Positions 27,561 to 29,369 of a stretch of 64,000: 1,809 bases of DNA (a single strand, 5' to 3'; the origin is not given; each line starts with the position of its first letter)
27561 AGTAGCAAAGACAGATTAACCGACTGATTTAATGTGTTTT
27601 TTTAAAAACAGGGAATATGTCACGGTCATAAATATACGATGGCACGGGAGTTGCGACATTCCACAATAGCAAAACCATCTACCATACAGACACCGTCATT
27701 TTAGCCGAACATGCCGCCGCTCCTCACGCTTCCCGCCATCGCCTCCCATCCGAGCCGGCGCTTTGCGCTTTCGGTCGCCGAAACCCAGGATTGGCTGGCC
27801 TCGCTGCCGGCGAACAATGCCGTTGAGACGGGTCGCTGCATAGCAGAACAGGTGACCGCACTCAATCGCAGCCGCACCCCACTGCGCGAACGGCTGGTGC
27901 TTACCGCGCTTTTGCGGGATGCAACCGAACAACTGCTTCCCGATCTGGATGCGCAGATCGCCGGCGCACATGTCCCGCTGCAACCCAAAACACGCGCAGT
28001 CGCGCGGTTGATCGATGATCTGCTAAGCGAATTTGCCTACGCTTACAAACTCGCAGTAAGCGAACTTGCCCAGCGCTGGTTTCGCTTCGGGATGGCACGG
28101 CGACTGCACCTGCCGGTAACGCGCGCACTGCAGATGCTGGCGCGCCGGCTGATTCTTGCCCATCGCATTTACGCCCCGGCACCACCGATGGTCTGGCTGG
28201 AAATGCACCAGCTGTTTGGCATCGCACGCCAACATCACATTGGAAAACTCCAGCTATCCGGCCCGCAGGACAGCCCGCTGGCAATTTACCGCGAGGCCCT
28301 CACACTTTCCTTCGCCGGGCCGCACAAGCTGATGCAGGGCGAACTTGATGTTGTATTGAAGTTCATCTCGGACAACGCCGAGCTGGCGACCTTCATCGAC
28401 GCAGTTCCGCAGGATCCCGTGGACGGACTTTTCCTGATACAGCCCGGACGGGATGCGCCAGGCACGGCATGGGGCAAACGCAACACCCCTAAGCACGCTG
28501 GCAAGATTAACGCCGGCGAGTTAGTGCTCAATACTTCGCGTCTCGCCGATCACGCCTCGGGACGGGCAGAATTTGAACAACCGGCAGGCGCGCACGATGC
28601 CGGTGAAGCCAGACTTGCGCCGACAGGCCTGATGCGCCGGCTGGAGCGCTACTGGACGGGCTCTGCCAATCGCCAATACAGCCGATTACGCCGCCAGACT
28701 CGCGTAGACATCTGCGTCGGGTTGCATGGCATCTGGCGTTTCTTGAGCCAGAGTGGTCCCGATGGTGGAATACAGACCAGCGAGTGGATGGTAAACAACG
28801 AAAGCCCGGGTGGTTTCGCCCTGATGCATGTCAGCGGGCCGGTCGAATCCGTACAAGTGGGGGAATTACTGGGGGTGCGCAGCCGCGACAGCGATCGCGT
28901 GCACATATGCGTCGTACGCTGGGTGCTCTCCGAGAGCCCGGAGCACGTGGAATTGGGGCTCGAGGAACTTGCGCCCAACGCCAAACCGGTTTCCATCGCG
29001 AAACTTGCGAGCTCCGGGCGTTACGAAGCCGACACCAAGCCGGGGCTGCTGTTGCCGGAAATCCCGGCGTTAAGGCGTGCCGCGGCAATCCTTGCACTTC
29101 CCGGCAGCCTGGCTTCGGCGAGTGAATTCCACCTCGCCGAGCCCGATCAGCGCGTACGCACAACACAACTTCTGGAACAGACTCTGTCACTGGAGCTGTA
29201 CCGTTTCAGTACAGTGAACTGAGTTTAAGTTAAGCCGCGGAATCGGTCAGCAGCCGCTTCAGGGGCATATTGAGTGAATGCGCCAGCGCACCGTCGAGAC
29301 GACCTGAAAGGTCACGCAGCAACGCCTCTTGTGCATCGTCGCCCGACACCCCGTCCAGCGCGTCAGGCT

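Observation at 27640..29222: Near-consensus sigma54 promoter driving a 503-aa protein with a C-terminal PilZ c-di-GMP-binding signature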

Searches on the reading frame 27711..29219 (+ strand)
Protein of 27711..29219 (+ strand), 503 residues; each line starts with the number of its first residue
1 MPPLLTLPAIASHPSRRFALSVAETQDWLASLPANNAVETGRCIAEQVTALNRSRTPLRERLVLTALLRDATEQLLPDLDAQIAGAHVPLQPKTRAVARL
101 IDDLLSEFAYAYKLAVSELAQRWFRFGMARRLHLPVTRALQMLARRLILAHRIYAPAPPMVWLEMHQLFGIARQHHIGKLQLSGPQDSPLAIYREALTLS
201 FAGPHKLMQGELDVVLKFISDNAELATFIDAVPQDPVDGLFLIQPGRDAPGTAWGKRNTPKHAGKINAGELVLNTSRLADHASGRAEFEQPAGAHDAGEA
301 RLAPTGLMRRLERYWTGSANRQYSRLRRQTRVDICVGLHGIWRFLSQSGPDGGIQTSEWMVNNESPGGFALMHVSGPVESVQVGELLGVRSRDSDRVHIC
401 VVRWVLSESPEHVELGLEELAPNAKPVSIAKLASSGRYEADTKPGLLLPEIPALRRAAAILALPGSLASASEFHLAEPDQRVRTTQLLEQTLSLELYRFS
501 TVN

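Call 5: search_protein_families(library=pfam, proteins=[window:27711-29219:+], max_evalue=10)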
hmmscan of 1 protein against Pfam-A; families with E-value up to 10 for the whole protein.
window:27711-29219:+ (503 aa): 0 families

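Call 6: search_protein_families(library=ncbifam, proteins=[window:27711-29219:+], max_evalue=10)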
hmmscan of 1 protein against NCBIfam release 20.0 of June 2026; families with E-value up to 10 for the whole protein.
window:27711-29219:+ (503 aa): 1 family
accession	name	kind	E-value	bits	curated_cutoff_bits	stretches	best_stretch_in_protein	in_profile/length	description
NF011478.0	PRK14889.1-1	equivalog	0.074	13.1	182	1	101-168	52-119/152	VKOR family protein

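Call 7: find_homologous_proteins(query=window:27711-29219:+)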
Query window:27711-29219:+ (503 aa): 100 proteins with E <= 0.001 among 8000 candidates.
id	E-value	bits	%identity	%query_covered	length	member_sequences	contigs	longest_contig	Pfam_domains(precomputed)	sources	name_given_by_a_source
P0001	0.0e+0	1118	100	100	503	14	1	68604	PF27125.1,PF27104.1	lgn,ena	-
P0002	1.2e-278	943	85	100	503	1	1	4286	PF27125.1,PF27104.1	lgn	-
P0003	5.1e-249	845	77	100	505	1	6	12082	PF27125.1,PF27104.1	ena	-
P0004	7.3e-230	782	72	100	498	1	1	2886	PF27125.1,PF27104.1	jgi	jgi:hypothetical protein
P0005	2.3e-229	780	71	100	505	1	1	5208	PF27125.1,PF27104.1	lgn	-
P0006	8.5e-224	762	71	100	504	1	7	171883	PF27125.1,PF27104.1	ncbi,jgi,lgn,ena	-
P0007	8.6e-223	759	70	100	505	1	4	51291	PF27125.1,PF27104.1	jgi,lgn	jgi:hypothetical protein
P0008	1.4e-221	755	68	100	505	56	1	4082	PF27125.1,PF27104.1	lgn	-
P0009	1.2e-208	712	65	100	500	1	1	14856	PF27125.1,PF27104.1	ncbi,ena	-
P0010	1.7e-194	665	88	67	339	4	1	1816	PF27125.1,PF27104.1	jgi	jgi:hypothetical protein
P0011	1.5e-164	567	64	82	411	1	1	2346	PF27125.1,PF27104.1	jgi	jgi:cyclic-di-GMP-binding protein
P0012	4.9e-117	410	46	100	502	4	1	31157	PF27125.1,PF27104.1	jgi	jgi:hypothetical protein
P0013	1.6e-115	405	46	100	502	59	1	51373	PF27125.1,PF27104.1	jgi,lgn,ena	-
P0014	1.8e-113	398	43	100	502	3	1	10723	PF27125.1,PF27104.1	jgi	jgi:hypothetical protein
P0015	2.1e-113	398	45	100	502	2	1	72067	PF27125.1,PF27104.1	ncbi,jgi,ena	-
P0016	3.9e-113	397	45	100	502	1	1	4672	PF27125.1,PF27104.1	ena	-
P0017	4.8e-113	397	44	100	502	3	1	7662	PF27125.1,PF27104.1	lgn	-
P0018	5.4e-113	397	45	100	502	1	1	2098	PF27125.1,PF27104.1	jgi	-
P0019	6.3e-113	396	45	100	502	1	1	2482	PF27125.1,PF27104.1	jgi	jgi:hypothetical protein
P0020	1.5e-112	395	46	100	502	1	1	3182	PF27125.1,PF27104.1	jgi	-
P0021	1.8e-112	395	45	100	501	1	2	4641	PF27125.1,PF27104.1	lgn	-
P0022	3.3e-112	394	44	100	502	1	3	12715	PF27125.1,PF27104.1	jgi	jgi:hypothetical protein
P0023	5.4e-112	393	45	100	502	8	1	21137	PF27125.1,PF27104.1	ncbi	-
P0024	1.0e-111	392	44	100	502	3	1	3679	PF27125.1,PF27104.1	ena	-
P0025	1.1e-111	392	44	100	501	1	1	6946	PF27125.1,PF27104.1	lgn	-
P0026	1.1e-111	392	44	100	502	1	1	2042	PF27125.1,PF27104.1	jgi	jgi:hypothetical protein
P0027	1.5e-111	392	44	99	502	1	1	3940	PF27125.1,PF27104.1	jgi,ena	-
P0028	1.8e-111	391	44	100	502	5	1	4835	PF27125.1,PF27104.1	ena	-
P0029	2.8e-111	391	44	100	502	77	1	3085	PF27125.1,PF27104.1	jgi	jgi:hypothetical protein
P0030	4.2e-111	390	43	96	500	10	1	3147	PF27125.1,PF27104.1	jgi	-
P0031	4.5e-111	390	44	100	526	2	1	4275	PF27125.1,PF27104.1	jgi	jgi:hypothetical protein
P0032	5.7e-111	390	44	100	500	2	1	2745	PF27125.1,PF27104.1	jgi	-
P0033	1.8e-110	388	42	99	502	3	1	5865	PF27125.1,PF27104.1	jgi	jgi:hypothetical protein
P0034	2.0e-110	388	43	99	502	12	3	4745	PF27125.1,PF27104.1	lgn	-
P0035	2.0e-110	388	44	100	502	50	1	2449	PF27125.1,PF27104.1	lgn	-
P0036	2.1e-110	388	44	100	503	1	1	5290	PF27125.1,PF27104.1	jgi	jgi:hypothetical protein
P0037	2.6e-110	388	42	99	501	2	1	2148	PF27125.1,PF27104.1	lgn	-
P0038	2.8e-110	388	44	100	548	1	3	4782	PF27125.1,PF27104.1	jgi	jgi:hypothetical protein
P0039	4.5e-110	387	42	99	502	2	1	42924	PF27125.1,PF27104.1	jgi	-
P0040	5.7e-110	387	43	99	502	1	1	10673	PF27125.1,PF27104.1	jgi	-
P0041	6.0e-110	386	42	99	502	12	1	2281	PF27125.1,PF27104.1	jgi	-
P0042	6.9e-110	386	44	100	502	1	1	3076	PF27125.1,PF27104.1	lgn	-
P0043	7.9e-110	386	44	100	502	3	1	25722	PF27125.1,PF27104.1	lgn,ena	-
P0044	9.1e-110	386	44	100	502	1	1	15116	PF27125.1,PF27104.1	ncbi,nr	ncbi:MAG TPA: hypothetical protein VFN70_07200 [Burkholderiales bacterium]|nr:hypothetical protein [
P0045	9.2e-110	386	43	100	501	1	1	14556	PF27125.1,PF27104.1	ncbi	-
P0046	1.5e-109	385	44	100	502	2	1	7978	PF27125.1,PF27104.1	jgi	jgi:hypothetical protein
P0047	1.8e-109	385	44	100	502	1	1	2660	PF27125.1,PF27104.1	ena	-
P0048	2.2e-109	385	44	100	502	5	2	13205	PF27125.1,PF27104.1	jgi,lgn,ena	jgi:hypothetical protein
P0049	2.5e-109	384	43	100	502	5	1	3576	PF27125.1,PF27104.1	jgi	jgi:cyclic-di-GMP-binding protein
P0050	3.4e-109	384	42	99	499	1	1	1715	PF27125.1,PF27104.1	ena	-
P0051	4.6e-109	384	42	99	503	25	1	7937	PF27125.1,PF27104.1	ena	-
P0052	5.0e-109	383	43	100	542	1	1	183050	PF27125.1,PF27104.1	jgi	jgi:hypothetical protein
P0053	5.5e-109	383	43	100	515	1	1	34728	PF27125.1,PF27104.1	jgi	jgi:hypothetical protein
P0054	7.1e-109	383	44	100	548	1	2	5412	PF27125.1,PF27104.1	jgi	jgi:hypothetical protein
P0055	9.8e-109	382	42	97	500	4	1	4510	PF27125.1,PF27104.1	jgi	-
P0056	9.9e-109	382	44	100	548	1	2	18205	PF27125.1,PF27104.1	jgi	jgi:hypothetical protein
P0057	2.8e-108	381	44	100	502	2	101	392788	PF27125.1,PF27104.1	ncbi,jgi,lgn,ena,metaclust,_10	ncbi:MAG: hypothetical protein U1F45_19775 [Burkholderiales bacterium]|metaclust:\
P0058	6.2e-108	380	43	100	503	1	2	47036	PF27125.1,PF27104.1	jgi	jgi:hypothetical protein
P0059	1.2e-107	379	42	99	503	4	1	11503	PF27125.1,PF27104.1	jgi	-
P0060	3.3e-107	377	43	99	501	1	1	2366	PF27125.1,PF27104.1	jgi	jgi:hypothetical protein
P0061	6.2e-107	377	43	100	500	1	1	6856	PF27125.1,PF27104.1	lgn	-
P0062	2.0e-106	375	42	97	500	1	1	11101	PF27125.1,PF27104.1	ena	-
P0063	6.4e-106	373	43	99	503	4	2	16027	PF27125.1,PF27104.1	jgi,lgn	-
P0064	1.1e-105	372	42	99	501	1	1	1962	PF27125.1,PF27104.1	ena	-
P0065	2.4e-105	371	43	100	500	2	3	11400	PF27125.1,PF27104.1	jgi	jgi:hypothetical protein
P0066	4.3e-105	370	42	100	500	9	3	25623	PF27125.1,PF27104.1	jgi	jgi:hypothetical protein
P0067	1.8e-104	368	41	99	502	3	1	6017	PF27125.1,PF27104.1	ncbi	-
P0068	2.3e-104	368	41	99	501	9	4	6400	PF27125.1,PF27104.1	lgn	-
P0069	3.7e-104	367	42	99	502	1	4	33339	PF27125.1,PF27104.1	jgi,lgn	jgi:hypothetical protein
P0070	4.8e-104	367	42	99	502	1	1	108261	PF27125.1,PF27104.1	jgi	-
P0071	5.9e-104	367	41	99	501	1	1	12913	PF27125.1,PF27104.1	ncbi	ncbi:MAG: hypothetical protein WCE38_15770 [Burkholderiales bacterium]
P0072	1.4e-103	365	41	99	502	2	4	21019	PF27125.1,PF27104.1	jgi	jgi:hypothetical protein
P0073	4.4e-103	364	42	99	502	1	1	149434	PF27125.1,PF27104.1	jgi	-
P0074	2.9e-102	361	41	100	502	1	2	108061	PF27125.1,PF27104.1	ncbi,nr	ncbi:MAG: hypothetical protein IT515_16180 [Burkholderiales bacterium]|nr:hypothetical protein [Burk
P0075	1.1e-100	356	42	90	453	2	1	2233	PF27125.1,PF27104.1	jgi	jgi:hypothetical protein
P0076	7.2e-99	350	42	89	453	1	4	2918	PF27125.1,PF27104.1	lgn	-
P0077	6.9e-97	343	38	100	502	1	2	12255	PF27125.1,PF27104.1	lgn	-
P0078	4.7e-94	334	38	100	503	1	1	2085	PF27125.1,PF27104.1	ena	-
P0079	1.3e-93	333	38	99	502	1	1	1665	PF27125.1,PF27104.1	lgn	-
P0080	2.2e-93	332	38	100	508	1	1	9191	PF27125.1,PF27104.1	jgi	jgi:cyclic-di-GMP-binding protein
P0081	2.5e-92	328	39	95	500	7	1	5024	PF27125.1,PF27104.1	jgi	jgi:hypothetical protein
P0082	7.9e-92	327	39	94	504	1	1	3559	PF27125.1,PF27104.1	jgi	jgi:cyclic-di-GMP-binding protein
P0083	1.6e-87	313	38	95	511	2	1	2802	PF27125.1,PF27104.1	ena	-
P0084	6.8e-87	310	39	95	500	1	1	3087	PF27125.1,PF27104.1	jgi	jgi:hypothetical protein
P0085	8.2e-85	304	39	99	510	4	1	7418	PF27125.1,PF27104.1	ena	-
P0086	4.9e-80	288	46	70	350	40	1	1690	PF27125.1,PF27104.1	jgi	jgi:hypothetical protein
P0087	7.8e-78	281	45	70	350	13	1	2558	PF27125.1,PF27104.1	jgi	jgi:hypothetical protein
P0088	2.7e-68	249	45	62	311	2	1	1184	PF27125.1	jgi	jgi:hypothetical protein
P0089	1.9e-64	236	43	61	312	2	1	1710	PF27125.1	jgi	jgi:hypothetical protein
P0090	5.8e-47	179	30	94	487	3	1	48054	PF27125.1,PF27104.1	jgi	-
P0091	2.4e-45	173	30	94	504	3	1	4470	PF27104.1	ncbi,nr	ncbi:MAG TPA: hypothetical protein VN639_18610 [Azonexus sp.]|nr:hypothetical protein [Azonexus sp.]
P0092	3.2e-33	133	26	100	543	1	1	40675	PF27125.1,PF27104.1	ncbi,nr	ncbi:MAG: hypothetical protein HY081_05050 [Gammaproteobacteria bacterium]|nr:hypothetical protein [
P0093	2.8e-26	111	24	68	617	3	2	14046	PF27125.1,PF27104.1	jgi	jgi:hypothetical protein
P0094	7.0e-22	96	25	95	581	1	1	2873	PF27125.1,PF27104.1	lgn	-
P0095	1.1e-21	95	28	90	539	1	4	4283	PF27104.1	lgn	-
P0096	4.2e-21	93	25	95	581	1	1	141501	PF27125.1,PF27104.1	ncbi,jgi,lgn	-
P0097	1.4e-20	92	31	35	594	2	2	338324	PF27125.1,PF27104.1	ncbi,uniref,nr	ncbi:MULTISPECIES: molecular chaperone [unclassified Pseudomonas]|uniref:molecular chaperone n=1 Tax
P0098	1.7e-19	88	23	91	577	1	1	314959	PF27125.1,PF27104.1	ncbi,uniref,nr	ncbi:hypothetical protein [Alkalilimnicola sp. S0819]|uniref:hypothetical protein n=1 Tax=Alkalilimn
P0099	2.5e-17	81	23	91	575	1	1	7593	PF27125.1,PF27104.1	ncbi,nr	ncbi:molecular chaperone [Pseudomonas sp. NZIPFR-PS5]|nr:molecular chaperone [Pseudomonas sp. NZIPFR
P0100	3.3e-15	74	26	89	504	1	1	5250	PF27125.1,PF27104.1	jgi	jgi:hypothetical protein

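Call 9: search_protein_families(library=pfam, alignment_id=A1, max_evalue=1)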
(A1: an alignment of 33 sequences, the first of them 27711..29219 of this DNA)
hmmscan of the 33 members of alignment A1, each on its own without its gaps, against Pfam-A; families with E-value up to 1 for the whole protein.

A. member 1, window:27711-29219:+ (503 aa): 0 families

B. families by the number of members that match (of 33 scanned): 8 families
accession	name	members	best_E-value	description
PF07238.19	PilZ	2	0.0033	PilZ domain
PF01991.23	vATP-synt_E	2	0.13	ATP synthase (E/31 kDa) subunit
PF17206.9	SeqA_N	1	0.0035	SeqA protein N-terminal domain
PF21531.3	Rv2175c_wHTH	1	0.055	DNA-binding protein Rv2175c, wHTH domain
PF19760.4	DUF6247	1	0.074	Family of unknown function (DUF6247)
PF13592.12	HTH_33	1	0.093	Winged helix-turn helix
PF14207.11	DpnD-PcfM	1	0.25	DpnD/PcfM-like protein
PF21162.3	ETFQO_UQ-bd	1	0.31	ETF-QO, ubiquinone-binding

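Call 10: search_solved_structures(query=A1, max_evalue=10, show_alignments=2)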
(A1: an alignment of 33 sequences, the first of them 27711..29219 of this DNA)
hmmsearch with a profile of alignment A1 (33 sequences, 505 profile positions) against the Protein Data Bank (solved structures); distinct sequences matched with E-value up to 10: 1.
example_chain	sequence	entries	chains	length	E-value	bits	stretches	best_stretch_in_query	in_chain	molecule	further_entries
8bvk_A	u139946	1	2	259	1.1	10.9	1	38-94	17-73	Xylose isomerase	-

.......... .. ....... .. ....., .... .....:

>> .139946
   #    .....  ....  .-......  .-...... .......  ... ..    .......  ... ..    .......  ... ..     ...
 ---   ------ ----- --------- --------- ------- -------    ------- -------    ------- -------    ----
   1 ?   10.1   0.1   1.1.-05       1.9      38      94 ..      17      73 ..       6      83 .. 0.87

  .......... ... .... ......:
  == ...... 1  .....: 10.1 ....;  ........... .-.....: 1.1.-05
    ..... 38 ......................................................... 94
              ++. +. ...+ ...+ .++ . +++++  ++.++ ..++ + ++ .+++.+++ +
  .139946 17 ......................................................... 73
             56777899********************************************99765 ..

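Call 17: find_encoding_contigs(protein=P0001, flank=3000, max_places=3)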
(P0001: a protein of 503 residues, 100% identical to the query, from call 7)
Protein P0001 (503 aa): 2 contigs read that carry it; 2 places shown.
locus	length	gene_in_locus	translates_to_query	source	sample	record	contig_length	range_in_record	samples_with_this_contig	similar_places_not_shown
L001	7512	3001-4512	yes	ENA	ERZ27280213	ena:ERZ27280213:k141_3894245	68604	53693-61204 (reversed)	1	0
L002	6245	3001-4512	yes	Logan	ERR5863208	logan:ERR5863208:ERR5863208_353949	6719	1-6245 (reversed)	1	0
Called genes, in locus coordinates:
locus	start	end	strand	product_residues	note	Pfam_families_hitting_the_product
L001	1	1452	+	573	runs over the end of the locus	PF00587:tRNA-synt_2b, PF04073:tRNA_edit, PF03129:HGTP_anticodon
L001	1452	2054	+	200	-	PF01464:SLT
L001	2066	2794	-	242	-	PF00215:OMPdecase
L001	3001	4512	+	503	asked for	PF27104:FimW_N, PF27125:FimW_C (weak)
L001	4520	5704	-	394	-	PF03631:Virul_fac_BrkB, PF02082:Rrf2 (weak)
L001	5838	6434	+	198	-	PF00258:Flavodoxin_1 (weak), PF03358:FMN_red (weak)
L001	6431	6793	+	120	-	PF09842:DUF2069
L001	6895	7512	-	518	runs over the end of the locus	PF00682:HMGL-like, PF22617:HCS_D2, PF08502:LeuA_dimer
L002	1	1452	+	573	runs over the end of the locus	PF00587:tRNA-synt_2b, PF04073:tRNA_edit, PF03129:HGTP_anticodon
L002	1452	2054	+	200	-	PF01464:SLT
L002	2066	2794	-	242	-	PF00215:OMPdecase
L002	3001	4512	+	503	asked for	PF27104:FimW_N, PF27125:FimW_C (weak)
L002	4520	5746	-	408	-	PF03631:Virul_fac_BrkB, PF02082:Rrf2 (weak)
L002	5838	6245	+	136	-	?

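Call 19: predict_structure(alignment_id=A1)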
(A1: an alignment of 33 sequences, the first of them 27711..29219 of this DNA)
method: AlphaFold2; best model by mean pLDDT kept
length: 503 residues; sequences in the alignment: 33
mean_pLDDT: 85.1   pTM: 0.86
mean pLDDT of the five models: 85.1, 84.2, 84.1, 83.1, 82.8
residues with pLDDT >= 90: 271; 70-90: 159; 50-70: 52; < 50: 21
segments of 3 or more residues with pLDDT < 50: 1-3, 290-302, 350-352
pLDDT, mean of each block of 10 residues (from residue 1): 53 68 96 93 96 91 96 96 89 95 97 90 67 95 97 94 96 93 90 97 89 93 93 81 92 70 68 94 78 37 69 80 73 90 75 69 89 87 91 88 92 93 91 70 90 87 84 81 88 88 83
secondary structure, 60 per line:
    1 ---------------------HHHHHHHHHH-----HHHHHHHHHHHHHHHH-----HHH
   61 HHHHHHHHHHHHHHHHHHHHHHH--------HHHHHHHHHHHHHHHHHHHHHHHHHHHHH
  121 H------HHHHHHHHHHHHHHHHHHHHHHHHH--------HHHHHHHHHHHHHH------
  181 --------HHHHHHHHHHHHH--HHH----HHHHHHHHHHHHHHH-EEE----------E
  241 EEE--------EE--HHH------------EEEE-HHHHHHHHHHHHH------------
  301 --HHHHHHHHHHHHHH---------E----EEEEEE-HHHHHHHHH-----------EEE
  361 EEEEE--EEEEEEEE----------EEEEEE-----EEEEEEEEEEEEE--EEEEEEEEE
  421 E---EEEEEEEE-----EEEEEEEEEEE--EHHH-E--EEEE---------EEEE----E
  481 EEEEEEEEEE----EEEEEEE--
elements in order: H22-31 H37-52 H58-83 H92-121 H128-152 H161-174 H189-201 H211-225 E227-229 E240-243 E271-274 H276-288 H303-316 E331-336 H338-346 E358-365 E368-375 E386-391 E397-409 E412-421 E425-432 E438-448 E459-462 E472-475 E480-490 E495-501

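Call 23: fold_search(model_id=the predicted structure, library=pdb)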
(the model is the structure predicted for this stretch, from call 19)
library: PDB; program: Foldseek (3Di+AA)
matches with E <= 10: 289; with E <= 0.001: 0
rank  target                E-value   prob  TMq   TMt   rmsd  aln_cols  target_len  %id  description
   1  5ej1_A                2.9e-03  0.93  0.15  0.11  20.1       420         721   12  Pre-translocation state of bacterial cellulose synthase (released 2016-03-30)
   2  9fnn_A                3.7e-03  0.85  0.14  0.09  22.6       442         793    8  Cryo-EM structure of the c-di-GMP-saturated 'crown'less Bcs macrocomplex for cellulose secretion in E. coli (released 2024-10-16)
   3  2rde_A                7.8e-03  0.97  0.12  0.24  14.6       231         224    9  Crystal structure of VCA0042 complexed with c-di-GMP (released 2007-10-30)
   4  9h99                  1.6e-02  0.35  0.19  0.10  27.8       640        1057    7  Native structure of the full-length pesticidal protein Cry1Ca18 at pH7, from crystals formed in vivo (released 2025-11-12)
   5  3eb7_A                1.7e-02  0.44  0.18  0.16  23.2       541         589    9  Crystal Structure of Insecticidal Delta-Endotoxin Cry8Ea1 from Bacillus Thuringiensis at 2.2 Angstroms Resolution (released 2008-09-16)
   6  9fmz_A                2.0e-02  0.44  0.13  0.09  23.2       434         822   11  Cryo-EM structure of the c-di-GMP-bound synthase:pEtN transferase complex (BcsA-Bct-G3) from the E. coli cellulose sec (released 2024-10-16)
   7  9b8v_E                2.2e-02  0.63  0.15  0.09  23.0       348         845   11  AlphaFold2 informed cryo-EM model of the E. coli cellulose synthase BcsAG3B6 complex (released 2025-02-19)
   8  9h9a                  2.2e-02  0.44  0.19  0.09  23.6       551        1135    7  native structure of the full-length pesticidal protein Cry8Ba2, from crystals formed in vivo (form 1) (released 2025-12-03)
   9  1w99                  2.3e-02  0.25  0.16  0.15  25.1       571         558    8  Mosquito-larvicidal toxin Cry4Ba from Bacillus thuringiensis ssp. Israelensis (released 2005-04-11)
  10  9buv                  2.4e-02  0.23  0.16  0.15  26.3       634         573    9  Crystal structure of Cry1Fa R226Q (released 2024-05-29)
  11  1ji6                  3.2e-02  0.21  0.17  0.15  26.0       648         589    8  CRYSTAL STRUCTURE OF THE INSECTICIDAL BACTERIAL DEL ENDOTOXIN CRY3Bb1 BACILLUS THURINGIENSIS (released 2001-09-19)
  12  6owk                  3.4e-02  0.33  0.18  0.16  22.1       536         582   10  Crystal structure of a Bacillus thuringiensis Cry1B.867 tryptic core variant (released 2019-06-19)
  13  6lfp                  4.3e-02  0.15  0.16  0.14  27.6       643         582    9  Cry3Aa protein for enzyme entrapment (released 2020-10-14)
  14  9fp0_A                4.7e-02  0.47  0.14  0.09  22.6       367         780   11  Cryo-EM structure of the 'crown'less Bcs macrocomplex for E. coli cellulose secretion in non-saturating c-di-GMP (loca (released 2024-10-16)
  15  1ciy                  5.1e-02  0.23  0.19  0.17  26.3       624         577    9  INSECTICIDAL TOXIN: STRUCTURE AND CHANNEL FORMATION (released 1997-01-27)
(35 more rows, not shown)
